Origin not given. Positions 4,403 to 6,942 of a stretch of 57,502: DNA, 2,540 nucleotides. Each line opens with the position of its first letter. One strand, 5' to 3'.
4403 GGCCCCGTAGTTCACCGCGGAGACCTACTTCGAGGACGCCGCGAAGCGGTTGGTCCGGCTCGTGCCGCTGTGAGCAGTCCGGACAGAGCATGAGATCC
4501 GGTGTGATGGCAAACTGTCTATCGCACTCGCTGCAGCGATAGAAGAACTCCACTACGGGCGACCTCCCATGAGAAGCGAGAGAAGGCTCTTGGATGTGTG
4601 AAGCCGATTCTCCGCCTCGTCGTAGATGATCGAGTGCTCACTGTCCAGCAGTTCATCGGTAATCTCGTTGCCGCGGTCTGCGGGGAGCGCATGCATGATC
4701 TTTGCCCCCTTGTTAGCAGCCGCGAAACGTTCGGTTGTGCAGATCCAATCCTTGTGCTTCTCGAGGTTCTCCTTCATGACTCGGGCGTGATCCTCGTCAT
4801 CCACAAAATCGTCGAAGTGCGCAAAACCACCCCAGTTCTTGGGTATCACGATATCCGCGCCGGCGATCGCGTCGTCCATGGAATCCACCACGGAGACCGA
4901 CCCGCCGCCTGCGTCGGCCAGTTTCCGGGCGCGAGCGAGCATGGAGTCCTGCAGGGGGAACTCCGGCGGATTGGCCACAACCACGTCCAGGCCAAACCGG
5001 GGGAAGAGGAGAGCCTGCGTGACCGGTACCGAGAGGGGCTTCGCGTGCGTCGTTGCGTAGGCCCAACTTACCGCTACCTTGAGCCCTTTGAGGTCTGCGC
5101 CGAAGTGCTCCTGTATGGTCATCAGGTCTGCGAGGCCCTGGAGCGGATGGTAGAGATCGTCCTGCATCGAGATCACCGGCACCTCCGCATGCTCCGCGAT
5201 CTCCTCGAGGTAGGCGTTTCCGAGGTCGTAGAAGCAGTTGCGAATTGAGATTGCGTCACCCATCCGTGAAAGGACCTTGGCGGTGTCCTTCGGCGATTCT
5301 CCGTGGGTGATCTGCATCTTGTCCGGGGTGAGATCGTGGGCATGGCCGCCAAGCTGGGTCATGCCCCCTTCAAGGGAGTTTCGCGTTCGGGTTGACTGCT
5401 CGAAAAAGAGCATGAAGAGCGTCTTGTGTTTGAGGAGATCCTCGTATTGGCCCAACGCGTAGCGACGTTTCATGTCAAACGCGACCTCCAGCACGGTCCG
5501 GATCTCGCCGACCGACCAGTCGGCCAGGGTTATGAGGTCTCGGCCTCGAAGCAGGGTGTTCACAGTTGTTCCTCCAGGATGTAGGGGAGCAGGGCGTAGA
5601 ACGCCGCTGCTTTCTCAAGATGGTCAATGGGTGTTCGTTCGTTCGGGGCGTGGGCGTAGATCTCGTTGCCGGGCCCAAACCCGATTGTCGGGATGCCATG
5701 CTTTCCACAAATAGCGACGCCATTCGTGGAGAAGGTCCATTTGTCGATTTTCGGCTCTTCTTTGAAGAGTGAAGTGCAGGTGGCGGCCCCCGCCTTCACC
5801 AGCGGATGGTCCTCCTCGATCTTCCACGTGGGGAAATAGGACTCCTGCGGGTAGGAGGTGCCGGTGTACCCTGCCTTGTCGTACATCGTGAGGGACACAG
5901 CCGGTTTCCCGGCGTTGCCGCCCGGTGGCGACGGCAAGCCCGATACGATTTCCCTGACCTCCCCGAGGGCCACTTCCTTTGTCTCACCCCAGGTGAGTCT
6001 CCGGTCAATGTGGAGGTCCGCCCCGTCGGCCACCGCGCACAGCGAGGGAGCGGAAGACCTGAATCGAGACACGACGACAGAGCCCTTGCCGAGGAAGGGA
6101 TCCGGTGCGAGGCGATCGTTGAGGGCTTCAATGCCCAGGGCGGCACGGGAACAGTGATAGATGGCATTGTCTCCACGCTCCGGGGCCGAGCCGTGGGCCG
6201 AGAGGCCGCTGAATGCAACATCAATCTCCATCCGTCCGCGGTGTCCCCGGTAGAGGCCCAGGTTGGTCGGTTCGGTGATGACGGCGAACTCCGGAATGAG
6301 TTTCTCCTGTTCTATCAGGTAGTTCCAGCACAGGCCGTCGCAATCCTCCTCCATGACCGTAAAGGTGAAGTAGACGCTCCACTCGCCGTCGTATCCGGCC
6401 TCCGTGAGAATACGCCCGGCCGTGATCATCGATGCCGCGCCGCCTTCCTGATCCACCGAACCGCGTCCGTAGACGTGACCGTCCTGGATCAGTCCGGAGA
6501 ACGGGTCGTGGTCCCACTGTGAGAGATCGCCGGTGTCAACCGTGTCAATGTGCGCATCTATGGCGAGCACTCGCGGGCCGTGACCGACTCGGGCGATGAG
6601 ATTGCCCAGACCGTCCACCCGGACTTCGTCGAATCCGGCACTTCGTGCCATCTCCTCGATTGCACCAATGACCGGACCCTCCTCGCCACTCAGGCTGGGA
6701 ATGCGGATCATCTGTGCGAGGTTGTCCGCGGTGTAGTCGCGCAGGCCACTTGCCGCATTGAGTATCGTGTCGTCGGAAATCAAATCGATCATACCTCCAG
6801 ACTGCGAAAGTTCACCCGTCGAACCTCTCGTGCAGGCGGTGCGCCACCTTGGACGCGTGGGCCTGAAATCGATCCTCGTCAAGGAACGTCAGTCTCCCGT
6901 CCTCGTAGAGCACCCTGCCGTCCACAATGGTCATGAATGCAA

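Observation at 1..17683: Thirteen-gene, translationally coupled purine/urate-type catabolic super-operon built from YgfK, SsnA, XDH, hydantoinase, YgeY, YgeW and PLP-enzyme families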

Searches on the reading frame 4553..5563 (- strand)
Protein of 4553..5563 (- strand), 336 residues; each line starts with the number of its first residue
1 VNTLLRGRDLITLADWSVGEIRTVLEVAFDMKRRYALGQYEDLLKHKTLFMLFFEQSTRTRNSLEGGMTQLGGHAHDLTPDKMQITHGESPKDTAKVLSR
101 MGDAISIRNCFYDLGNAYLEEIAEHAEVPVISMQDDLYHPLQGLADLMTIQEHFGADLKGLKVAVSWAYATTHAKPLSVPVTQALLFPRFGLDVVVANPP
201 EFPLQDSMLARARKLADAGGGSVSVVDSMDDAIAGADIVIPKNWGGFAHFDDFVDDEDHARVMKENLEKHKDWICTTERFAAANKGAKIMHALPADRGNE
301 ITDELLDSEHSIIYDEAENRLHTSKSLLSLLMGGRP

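Call 6: search_protein_families(library=ncbifam, proteins=[window:4553-5563:-], max_evalue=0.00001)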
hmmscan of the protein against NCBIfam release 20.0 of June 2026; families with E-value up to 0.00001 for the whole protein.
window:4553-5563:- (336 aa): 16 families
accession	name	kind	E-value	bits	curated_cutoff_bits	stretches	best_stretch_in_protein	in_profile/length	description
TIGR00658.1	orni_carb_tr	equivalog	3.2e-70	236.7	280.85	1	8-332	1-303/304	ornithine carbamoyltransferase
NF001986.0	PRK00779.1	subfamily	1.4e-69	234.6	306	1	6-333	4-305/307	ornithine carbamoyltransferase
TIGR04384.1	putr_carbamoyl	exception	2.2e-65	221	500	1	9-332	1-307/330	putrescine carbamoyltransferase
NF003384.0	PRK04523.1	equivalog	1.4e-63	215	288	1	9-332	5-333/336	N-acetylornithine carbamoyltransferase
NF005538.0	PRK07200.1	equivalog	9e-54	183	453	1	8-304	22-348/396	knotted carbamoyltransferase YgeW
TIGR03316.1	ygeW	equivalog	1.2e-51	175.9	500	1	20-317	31-358/391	knotted carbamoyltransferase YgeW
NF003286.0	PRK04284.1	subfamily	6.9e-48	163.5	515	1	5-329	4-327/332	ornithine carbamoyltransferase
NF011380.0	PRK14805.1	equivalog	1e-45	156.1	421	1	9-333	3-301/302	ornithine carbamoyltransferase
TIGR00670.1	asp_carb_tr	equivalog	2.1e-42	145.3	236.95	1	8-332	1-303/304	aspartate carbamoyltransferase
NF002032.1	PRK00856.1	equivalog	1.7e-40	139.1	263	1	8-331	1-296/297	aspartate carbamoyltransferase catalytic subunit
NF002470.0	PRK01713.1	equivalog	1.4e-35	123.4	545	1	4-328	4-329/334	ornithine carbamoyltransferase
NF009213.0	PRK12562.1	subfamily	2e-34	119.4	559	1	8-328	7-328/334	ornithine carbamoyltransferase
NF011379.0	PRK14804.1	equivalog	6.1e-31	107.7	373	1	9-328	8-305/311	ornithine carbamoyltransferase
NF006046.0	PRK08192.1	equivalog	9.1e-23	81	512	1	6-333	5-318/339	aspartate carbamoyltransferase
NF008853.0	PRK11891.1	equivalog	7.3e-17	61.1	560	1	23-333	107-399/430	aspartate carbamoyltransferase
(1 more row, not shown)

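Call 29: search_solved_structures(query=window:4553-5563:-, max_evalue=1e-20)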
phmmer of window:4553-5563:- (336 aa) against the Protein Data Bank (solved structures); distinct sequences matched with E-value up to 1e-20: 49.
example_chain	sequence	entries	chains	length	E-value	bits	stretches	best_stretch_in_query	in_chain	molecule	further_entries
1pvv_A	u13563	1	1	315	1.7e-51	178.6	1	4-334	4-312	Ornithine carbamoyltransferase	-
1a1s_A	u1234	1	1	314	2.1e-51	178.2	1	5-334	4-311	ORNITHINE CARBAMOYLTRANSFERASE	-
3q98_A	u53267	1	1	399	2.1e-46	161.8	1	6-298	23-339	transcarbamylase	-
1vlv_A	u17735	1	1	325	6.4e-46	160.2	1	2-328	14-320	Ornithine carbamoyltransferase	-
3gd5_A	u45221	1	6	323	1e-43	152.9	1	8-335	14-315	Ornithine carbamoyltransferase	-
3l04_A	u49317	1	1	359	1.3e-43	152.6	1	11-333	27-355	N-acetylornithine carbamoyltransferase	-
3m5c_A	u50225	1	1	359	2.1e-43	151.9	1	11-333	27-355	N-acetylornithine carbamoyltransferase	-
4a8t_A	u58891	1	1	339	4.2e-43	150.9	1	8-333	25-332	PUTRESCINE CARBAMOYLTRANSFERASE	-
3txx_A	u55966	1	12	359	5.4e-43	150.6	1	8-333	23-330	Putrescine carbamoyltransferase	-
4a8h_A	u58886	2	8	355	6.5e-43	150.3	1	8-333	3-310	PUTRESCINE CARBAMOYLTRANSFERASE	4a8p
3l05_A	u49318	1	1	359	6.8e-43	150.3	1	11-333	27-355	N-acetylornithine carbamoyltransferase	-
3l02_A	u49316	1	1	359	6.9e-43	150.2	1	11-333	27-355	N-acetylornithine carbamoyltransferase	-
3kzc_A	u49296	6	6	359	7.5e-43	150.1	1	11-333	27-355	N-acetylornithine carbamoyltransferase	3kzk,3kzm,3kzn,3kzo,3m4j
2yfk_A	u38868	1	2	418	7.7e-43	150.1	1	51-299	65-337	ASPARTATE/ORNITHINE CARBAMOYLTRANSFERASE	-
3l06_A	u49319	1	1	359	9.3e-43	149.8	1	11-333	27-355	N-acetylornithine carbamoyltransferase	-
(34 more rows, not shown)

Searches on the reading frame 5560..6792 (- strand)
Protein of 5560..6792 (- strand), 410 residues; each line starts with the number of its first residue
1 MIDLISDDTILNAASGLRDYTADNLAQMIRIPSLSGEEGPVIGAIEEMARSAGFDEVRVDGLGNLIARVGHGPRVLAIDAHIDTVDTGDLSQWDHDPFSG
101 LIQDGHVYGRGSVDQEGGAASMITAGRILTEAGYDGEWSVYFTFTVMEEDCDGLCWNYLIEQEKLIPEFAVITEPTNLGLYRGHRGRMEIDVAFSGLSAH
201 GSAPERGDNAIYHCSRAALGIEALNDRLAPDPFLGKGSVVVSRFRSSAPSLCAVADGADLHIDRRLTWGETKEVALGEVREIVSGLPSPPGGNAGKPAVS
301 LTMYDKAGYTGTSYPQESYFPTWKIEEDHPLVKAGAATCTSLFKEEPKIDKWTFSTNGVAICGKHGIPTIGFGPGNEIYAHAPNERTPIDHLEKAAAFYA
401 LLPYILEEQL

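Call 6: search_protein_families(library=ncbifam, proteins=[window:5560-6792:-], max_evalue=0.00001)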
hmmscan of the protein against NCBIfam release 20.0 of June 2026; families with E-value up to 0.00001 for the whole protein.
window:5560-6792:- (410 aa): 45 families (the best 25 are shown)
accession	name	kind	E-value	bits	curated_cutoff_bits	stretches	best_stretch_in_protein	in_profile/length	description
NF009555.0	PRK13004.1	equivalog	7.7e-148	492.6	321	1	9-407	5-396/399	YgeY family selenium metabolism-linked hydrolase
TIGR03526.1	selenium_YgeY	hypoth_equivalog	9e-147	489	321.5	1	9-405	3-392/395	YgeY family selenium metabolism-linked hydrolase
TIGR01910.1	DapE-ArgE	subfamily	1.6e-50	172.4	217.6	1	25-396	4-371/373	ArgE/DapE family deacylase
NF006399.0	PRK08651.1-2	equivalog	3.3e-37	128.5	381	1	23-220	8-212/405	succinyl-diaminopimelate desuccinylase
NF006400.0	PRK08651.1-3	equivalog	4e-35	121.4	374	1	65-406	75-406/410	succinyl-diaminopimelate desuccinylase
NF006365.0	PRK08588.1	subfamily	1.7e-32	113.2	289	1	25-215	13-206/383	succinyl-diaminopimelate desuccinylase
NF005373.0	PRK06915.1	equivalog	1.2e-30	106.8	428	2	73-214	93-232/422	peptidase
NF009557.0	PRK13009.1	equivalog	4e-29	101.9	284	1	23-400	7-368/377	succinyl-diaminopimelate desuccinylase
TIGR01900.1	dapE-gram_pos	equivalog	6.5e-28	97.6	304.2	1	21-398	5-345/351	succinyl-diaminopimelate desuccinylase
TIGR01892.1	AcOrn-deacetyl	equivalog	2.1e-27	96.1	297.7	1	26-399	4-361/365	acetylornithine deacetylase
NF003367.0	PRK04443.1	equivalog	1.8e-26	93.3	363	1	22-213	10-181/349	[LysW]-lysine hydrolase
NF005710.0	PRK07522.1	subfamily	2e-24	86.5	412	1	22-229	11-224/391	acetylornithine deacetylase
NF009558.0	PRK13013.1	equivalog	2.2e-24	85.9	428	1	64-215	75-230/429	acetylornithine deacetylase/succinyl-diaminopimelate desuccinylase family protein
NF005306.0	PRK06837.1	subfamily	4.9e-24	84.9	376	1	74-217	98-239/427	ArgE/DapE family deacylase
TIGR01246.1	dapE_proteo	equivalog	2e-23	83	361.8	1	25-215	5-205/370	succinyl-diaminopimelate desuccinylase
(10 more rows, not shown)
